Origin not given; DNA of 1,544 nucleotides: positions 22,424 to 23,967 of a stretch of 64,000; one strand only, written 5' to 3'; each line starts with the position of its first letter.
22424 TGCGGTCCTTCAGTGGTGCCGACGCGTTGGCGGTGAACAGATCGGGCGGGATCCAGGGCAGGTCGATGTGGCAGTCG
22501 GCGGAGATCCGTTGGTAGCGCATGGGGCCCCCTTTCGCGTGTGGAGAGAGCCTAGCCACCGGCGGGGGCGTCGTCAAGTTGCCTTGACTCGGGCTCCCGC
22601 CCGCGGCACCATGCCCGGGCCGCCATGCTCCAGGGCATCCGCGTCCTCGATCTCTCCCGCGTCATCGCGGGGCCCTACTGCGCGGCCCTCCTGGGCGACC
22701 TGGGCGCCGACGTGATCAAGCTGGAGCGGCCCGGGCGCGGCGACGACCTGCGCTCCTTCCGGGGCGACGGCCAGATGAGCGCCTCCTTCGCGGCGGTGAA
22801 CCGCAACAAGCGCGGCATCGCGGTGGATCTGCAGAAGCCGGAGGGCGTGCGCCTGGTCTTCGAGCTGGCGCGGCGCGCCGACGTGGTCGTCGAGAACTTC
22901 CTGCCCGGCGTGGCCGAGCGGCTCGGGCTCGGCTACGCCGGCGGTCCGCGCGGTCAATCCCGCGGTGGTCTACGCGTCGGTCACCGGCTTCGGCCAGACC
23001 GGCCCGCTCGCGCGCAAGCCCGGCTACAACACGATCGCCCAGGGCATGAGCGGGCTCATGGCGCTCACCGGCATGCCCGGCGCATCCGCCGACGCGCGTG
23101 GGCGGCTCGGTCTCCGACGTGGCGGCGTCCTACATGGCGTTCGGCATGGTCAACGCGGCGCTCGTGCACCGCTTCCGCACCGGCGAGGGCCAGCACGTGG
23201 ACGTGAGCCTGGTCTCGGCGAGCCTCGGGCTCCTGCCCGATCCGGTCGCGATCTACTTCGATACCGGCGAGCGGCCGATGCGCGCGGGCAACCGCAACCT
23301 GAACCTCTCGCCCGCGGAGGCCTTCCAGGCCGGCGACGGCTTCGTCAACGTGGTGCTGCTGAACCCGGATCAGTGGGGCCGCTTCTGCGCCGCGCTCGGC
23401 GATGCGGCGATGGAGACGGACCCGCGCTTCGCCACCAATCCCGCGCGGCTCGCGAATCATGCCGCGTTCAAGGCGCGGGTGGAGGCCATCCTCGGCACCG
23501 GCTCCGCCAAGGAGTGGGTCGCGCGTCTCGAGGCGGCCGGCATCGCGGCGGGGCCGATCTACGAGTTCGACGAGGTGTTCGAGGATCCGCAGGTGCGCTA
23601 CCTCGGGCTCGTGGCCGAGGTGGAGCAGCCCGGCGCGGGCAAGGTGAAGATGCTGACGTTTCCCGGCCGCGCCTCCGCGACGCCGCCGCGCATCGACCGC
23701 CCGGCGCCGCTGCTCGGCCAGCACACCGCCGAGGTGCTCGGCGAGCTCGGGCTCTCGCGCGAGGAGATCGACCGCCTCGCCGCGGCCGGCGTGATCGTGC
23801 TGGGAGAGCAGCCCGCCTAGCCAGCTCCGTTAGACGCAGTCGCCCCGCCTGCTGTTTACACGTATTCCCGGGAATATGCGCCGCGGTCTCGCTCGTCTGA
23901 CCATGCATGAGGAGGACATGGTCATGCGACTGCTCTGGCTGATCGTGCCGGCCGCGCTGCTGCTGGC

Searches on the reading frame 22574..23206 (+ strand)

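Call 20: search_protein_families(library=pfam, proteins=[window:22574-23206:+])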
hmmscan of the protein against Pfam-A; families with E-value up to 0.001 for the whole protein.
window:22574-23206:+ (210 aa): 1 family
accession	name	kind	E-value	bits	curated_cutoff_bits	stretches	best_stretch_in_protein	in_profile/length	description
PF02515.22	CoA_transf_3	-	1.1e-40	140.4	23.3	1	19-122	1-105/366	CoA-transferase family III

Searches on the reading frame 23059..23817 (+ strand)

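Call 20: search_protein_families(library=pfam, proteins=[window:23059-23817:+])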
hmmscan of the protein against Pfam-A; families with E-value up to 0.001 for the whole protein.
window:23059-23817:+ (253 aa): 1 family
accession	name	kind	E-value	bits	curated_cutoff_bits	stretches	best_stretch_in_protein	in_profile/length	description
PF02515.22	CoA_transf_3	-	1.8e-54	185.7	23.3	1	7-223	151-366/366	CoA-transferase family III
